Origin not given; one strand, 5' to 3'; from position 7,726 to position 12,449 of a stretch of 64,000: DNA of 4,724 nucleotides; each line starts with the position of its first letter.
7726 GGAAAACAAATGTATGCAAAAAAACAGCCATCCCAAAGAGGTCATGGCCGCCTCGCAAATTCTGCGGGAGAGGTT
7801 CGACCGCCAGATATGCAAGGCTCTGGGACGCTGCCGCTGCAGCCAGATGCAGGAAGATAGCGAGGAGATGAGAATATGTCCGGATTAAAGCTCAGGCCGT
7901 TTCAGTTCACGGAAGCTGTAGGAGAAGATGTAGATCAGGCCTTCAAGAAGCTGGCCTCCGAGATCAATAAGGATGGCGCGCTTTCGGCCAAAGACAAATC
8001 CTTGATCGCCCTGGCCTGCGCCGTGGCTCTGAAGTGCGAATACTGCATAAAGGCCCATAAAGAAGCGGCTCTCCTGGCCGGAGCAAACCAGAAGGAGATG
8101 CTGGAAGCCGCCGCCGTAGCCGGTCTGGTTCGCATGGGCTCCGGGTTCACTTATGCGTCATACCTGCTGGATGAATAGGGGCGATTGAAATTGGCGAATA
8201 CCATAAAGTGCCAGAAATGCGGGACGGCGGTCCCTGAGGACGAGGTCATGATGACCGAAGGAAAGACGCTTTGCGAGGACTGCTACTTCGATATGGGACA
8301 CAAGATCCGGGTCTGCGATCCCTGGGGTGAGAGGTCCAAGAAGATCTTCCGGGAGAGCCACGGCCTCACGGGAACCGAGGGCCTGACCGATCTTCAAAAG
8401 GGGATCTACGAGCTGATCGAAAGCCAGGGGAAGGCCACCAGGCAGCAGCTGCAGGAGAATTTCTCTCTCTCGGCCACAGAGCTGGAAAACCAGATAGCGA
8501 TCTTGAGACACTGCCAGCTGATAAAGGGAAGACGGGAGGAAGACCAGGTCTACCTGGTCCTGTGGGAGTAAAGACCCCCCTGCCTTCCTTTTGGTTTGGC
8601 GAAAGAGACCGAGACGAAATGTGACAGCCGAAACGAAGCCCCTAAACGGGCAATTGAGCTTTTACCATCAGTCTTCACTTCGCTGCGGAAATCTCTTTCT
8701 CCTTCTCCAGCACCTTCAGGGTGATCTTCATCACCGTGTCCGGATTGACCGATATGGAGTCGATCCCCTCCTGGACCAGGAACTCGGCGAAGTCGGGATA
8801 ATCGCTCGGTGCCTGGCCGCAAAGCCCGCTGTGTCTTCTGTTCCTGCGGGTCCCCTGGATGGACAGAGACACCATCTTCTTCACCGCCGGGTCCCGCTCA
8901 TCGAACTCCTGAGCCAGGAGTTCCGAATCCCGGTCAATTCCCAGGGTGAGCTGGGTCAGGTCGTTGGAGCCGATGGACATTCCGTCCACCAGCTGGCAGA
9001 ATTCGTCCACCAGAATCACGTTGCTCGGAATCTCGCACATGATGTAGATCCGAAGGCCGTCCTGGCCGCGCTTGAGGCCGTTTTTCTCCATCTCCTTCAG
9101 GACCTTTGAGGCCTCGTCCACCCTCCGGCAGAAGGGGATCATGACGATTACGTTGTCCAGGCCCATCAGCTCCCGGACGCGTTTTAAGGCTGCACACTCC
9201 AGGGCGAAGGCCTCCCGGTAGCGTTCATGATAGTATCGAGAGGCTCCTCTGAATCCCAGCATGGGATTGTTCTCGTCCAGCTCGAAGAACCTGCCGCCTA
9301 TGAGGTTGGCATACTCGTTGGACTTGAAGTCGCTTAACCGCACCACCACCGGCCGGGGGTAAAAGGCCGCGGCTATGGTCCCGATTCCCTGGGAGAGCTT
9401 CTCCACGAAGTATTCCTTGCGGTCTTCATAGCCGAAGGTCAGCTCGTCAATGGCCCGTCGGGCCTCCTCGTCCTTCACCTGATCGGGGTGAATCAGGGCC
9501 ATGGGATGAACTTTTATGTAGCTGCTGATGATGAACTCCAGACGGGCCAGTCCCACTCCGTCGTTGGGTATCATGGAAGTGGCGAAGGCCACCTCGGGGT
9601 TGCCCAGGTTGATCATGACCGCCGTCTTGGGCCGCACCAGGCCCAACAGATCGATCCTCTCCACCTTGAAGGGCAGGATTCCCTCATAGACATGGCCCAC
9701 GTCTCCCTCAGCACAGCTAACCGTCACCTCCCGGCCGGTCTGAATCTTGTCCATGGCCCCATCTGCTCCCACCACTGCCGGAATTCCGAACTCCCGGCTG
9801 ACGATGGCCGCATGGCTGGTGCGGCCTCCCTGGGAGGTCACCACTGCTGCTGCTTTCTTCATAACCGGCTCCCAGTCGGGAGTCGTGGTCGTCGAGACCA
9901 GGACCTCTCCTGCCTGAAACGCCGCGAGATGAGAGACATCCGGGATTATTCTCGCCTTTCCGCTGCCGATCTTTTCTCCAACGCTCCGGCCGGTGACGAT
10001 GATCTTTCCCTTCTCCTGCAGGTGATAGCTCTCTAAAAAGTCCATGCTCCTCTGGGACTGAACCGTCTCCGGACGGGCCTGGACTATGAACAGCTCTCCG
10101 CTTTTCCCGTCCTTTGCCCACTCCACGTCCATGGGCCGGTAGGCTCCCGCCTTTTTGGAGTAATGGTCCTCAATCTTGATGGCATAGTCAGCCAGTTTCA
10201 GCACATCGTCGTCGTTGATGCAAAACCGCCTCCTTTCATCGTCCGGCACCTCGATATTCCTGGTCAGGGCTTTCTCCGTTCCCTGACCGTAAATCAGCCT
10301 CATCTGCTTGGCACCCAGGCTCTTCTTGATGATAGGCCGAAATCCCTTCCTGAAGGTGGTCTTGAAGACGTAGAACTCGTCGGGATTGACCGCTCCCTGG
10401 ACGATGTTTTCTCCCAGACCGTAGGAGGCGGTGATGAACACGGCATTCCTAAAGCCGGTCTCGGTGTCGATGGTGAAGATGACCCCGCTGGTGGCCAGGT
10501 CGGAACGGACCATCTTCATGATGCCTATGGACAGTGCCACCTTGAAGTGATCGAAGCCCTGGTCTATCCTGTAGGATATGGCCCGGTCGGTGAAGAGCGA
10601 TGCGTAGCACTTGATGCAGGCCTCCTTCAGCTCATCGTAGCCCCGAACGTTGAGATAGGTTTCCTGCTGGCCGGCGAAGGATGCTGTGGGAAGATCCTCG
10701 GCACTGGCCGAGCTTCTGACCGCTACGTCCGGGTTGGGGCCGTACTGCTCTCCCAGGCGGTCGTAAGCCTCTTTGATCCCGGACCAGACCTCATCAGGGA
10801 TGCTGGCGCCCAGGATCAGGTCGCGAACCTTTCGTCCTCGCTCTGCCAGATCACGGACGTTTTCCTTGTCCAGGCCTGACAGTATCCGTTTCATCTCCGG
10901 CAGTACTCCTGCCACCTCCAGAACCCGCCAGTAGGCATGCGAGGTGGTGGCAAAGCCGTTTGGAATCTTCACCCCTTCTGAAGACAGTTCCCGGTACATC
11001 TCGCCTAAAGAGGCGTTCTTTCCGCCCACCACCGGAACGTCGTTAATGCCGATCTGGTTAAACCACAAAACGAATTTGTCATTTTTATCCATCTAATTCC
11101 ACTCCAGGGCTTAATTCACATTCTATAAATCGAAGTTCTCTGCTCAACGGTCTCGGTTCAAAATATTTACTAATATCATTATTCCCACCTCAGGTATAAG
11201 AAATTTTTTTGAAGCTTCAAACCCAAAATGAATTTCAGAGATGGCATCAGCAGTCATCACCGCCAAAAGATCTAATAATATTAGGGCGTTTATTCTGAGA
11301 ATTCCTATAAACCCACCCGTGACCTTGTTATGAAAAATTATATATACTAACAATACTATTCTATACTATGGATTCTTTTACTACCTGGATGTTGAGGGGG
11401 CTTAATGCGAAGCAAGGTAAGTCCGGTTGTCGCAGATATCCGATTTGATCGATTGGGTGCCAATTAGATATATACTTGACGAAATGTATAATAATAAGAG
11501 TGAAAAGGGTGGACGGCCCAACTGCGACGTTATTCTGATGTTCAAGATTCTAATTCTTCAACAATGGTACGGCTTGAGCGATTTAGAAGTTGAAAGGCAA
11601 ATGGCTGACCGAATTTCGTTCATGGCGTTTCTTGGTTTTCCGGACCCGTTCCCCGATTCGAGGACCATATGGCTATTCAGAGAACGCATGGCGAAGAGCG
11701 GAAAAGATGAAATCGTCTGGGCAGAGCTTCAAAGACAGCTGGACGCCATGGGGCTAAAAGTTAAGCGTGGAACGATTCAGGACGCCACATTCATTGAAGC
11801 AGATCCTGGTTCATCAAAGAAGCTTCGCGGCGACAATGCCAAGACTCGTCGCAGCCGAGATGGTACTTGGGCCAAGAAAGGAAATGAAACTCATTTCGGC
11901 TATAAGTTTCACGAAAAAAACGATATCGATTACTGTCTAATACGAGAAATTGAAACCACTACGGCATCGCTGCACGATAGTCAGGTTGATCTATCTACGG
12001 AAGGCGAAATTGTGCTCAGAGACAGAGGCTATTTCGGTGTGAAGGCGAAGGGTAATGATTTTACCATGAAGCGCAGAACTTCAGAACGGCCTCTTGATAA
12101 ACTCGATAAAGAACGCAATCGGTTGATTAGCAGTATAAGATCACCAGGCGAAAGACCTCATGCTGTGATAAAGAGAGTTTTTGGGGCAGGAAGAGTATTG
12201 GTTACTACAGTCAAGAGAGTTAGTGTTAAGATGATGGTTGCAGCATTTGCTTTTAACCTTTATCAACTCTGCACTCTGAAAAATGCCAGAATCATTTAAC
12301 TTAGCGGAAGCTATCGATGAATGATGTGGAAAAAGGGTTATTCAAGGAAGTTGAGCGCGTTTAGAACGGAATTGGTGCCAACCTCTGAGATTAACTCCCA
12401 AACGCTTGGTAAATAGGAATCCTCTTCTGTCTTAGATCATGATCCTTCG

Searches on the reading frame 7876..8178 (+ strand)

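Call 22: search_protein_families(library=ncbifam, proteins=[window:7876-8178:+], max_evalue=0.00001)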
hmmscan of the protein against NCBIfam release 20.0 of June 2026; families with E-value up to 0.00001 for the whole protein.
window:7876-8178:+ (100 aa): 5 families
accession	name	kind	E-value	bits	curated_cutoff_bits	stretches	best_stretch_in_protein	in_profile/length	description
TIGR04169.1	perox_w_seleSAM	hypoth_equivalog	4.4e-17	62.1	120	1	15-91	18-94/109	arsenosugar biosynthesis-associated peroxidase-like protein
TIGR00778.1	ahpD_dom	domain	6.1e-11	41.7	27.8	1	34-82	1-49/51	alkylhydroperoxidase AhpD family core domain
NF041047.1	GSU3128_fam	equivalog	2.7e-08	33.8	110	1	24-81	5-62/84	GSU3128 family (seleno)protein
NF041537.1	ArsM_AhpD_UU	exception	6e-07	28.6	510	1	21-85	266-330/345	arsenite methyltransferase/AhpD domain selenoprotein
NF045649.1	2X_seleno_MduS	exception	2e-06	27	380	1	22-84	237-299/338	methyltransferase domain-containing selenoprotein MduS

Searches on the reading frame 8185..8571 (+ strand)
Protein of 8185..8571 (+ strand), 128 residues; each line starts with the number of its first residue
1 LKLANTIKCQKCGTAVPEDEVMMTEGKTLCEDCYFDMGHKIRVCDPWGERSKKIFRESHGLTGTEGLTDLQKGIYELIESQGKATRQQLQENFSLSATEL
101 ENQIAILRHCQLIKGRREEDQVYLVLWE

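Call 22: search_protein_families(library=ncbifam, proteins=[window:8185-8571:+], max_evalue=0.00001)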
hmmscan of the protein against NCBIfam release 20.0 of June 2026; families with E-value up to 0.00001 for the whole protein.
window:8185-8571:+ (128 aa): 0 families

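Call 80: search_protein_families(library=pfam, proteins=[window:8185-8571:+], max_evalue=0.01)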
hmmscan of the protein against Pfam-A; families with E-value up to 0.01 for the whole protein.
window:8185-8571:+ (128 aa): 3 families
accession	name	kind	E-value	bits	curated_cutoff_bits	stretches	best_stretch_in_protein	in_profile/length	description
PF00412.28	LIM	-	0.00026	21.6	22.9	1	7-36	27-56/58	LIM domain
PF24734.1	DUF7685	-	0.00091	19.5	27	1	8-34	1-32/43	Domain of unknown function (DUF7685)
PF01258.23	zf-dskA_traR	-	0.0082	16.6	24.9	0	9-35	6-32/36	Prokaryotic dksA/traR C4-type zinc finger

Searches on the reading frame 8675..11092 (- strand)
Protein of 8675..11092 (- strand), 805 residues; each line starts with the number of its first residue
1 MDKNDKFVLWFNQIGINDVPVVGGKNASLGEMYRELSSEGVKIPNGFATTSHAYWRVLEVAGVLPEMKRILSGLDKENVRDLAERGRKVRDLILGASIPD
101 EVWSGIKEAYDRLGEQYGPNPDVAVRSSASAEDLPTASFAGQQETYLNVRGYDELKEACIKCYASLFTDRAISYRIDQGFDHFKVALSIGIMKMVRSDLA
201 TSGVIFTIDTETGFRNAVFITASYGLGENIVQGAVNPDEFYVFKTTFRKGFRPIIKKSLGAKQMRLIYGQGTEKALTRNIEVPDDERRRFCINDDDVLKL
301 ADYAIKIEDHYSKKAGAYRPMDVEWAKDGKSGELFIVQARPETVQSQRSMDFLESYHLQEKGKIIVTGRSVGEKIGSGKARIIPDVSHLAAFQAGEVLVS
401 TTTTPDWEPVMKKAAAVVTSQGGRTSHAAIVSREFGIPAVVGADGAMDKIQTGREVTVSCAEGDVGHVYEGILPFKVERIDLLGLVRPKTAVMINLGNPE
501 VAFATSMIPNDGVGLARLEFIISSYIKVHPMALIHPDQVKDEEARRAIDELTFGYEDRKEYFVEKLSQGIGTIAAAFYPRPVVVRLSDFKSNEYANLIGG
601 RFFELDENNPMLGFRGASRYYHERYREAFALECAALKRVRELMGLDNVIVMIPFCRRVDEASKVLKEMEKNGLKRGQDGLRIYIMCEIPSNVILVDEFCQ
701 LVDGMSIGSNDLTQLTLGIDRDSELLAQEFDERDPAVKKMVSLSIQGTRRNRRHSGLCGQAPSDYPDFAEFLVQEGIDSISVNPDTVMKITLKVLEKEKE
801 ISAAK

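Call 22: search_protein_families(library=ncbifam, proteins=[window:8675-11092:-], max_evalue=0.00001)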
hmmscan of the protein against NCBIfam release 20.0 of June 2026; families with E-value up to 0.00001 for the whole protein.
window:8675-11092:- (805 aa): 26 families (the best 25 are shown)
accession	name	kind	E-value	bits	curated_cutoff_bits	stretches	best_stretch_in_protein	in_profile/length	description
NF005057.0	PRK06464.1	equivalog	0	1184.7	598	1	4-802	3-793/798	phosphoenolpyruvate synthase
TIGR01418.1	PEP_synth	equivalog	0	1144.1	739.75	1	8-799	2-784/784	pyruvate, water dikinase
NF004878.0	PRK06241.1-3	subfamily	1.2e-97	328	945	2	5-343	2-312/891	phosphoenolpyruvate synthase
NF004877.0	PRK06241.1-2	subfamily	1.1e-89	301.9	866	2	5-343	2-313/869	phosphoenolpyruvate synthase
NF041857.1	RIF_Ptrans_rph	equivalog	3.1e-89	300.4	999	2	7-343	2-311/864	rifamycin-inactivating phosphotransferase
NF004879.0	PRK06241.1-4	equivalog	2.2e-81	274.2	976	2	6-343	3-313/868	phosphoenolpyruvate synthase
NF000283.1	RPH_KJ151292.1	equivalog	9.3e-71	239.2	1700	2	13-344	11-315/865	rifamycin-inactivating phosphotransferase Rph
NF004881.0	PRK06241.2-2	equivalog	7e-70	236.3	883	2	19-349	16-317/898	phosphoenolpyruvate synthase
NF052631.1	prodigiosin_PigC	equivalog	3.1e-68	230.5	1300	2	21-350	15-305/883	prodigiosin ligase PigC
NF052632.1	undecylprod_RedH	equivalog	4.3e-66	223.5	1350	2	18-360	13-311/880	undecylprodigiosin ligase RedH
NF004880.0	PRK06241.2-1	equivalog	1.4e-61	208.5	972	2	9-240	5-221/837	phosphoenolpyruvate synthase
NF004883.0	PRK06241.2-4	equivalog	7.6e-47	160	1063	2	22-343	32-328/928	phosphoenolpyruvate synthase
TIGR01417.1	PTS_I_fam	equivalog_domain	6.4e-37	127.2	341.7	2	602-796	343-538/565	phosphoenolpyruvate--protein phosphotransferase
NF004882.0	PRK06241.2-3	equivalog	4.9e-30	104.3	850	2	122-239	100-213/827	phosphoenolpyruvate synthase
TIGR01828.1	pyru_phos_dikin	equivalog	1.1e-28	99.7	843.45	1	394-784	417-850/865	pyruvate, phosphate dikinase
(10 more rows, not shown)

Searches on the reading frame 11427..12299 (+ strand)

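Call 22: search_protein_families(library=ncbifam, proteins=[window:11427-12299:+], max_evalue=0.00001)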
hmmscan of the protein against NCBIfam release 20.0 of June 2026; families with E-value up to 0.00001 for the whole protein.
window:11427-12299:+ (290 aa): 3 families
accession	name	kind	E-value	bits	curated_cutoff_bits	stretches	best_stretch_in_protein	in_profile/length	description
NF033581.1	transpos_IS5_4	equivalog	4.2e-58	197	140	1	3-279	4-285/285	IS5 family transposase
NF033551.1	transpos_IS1182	equivalog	4e-28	98.6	270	1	16-141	35-164/488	IS1182 family transposase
NF033578.1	transpos_IS5_1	equivalog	2.3e-14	53.4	275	1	3-124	21-145/419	IS5 family transposase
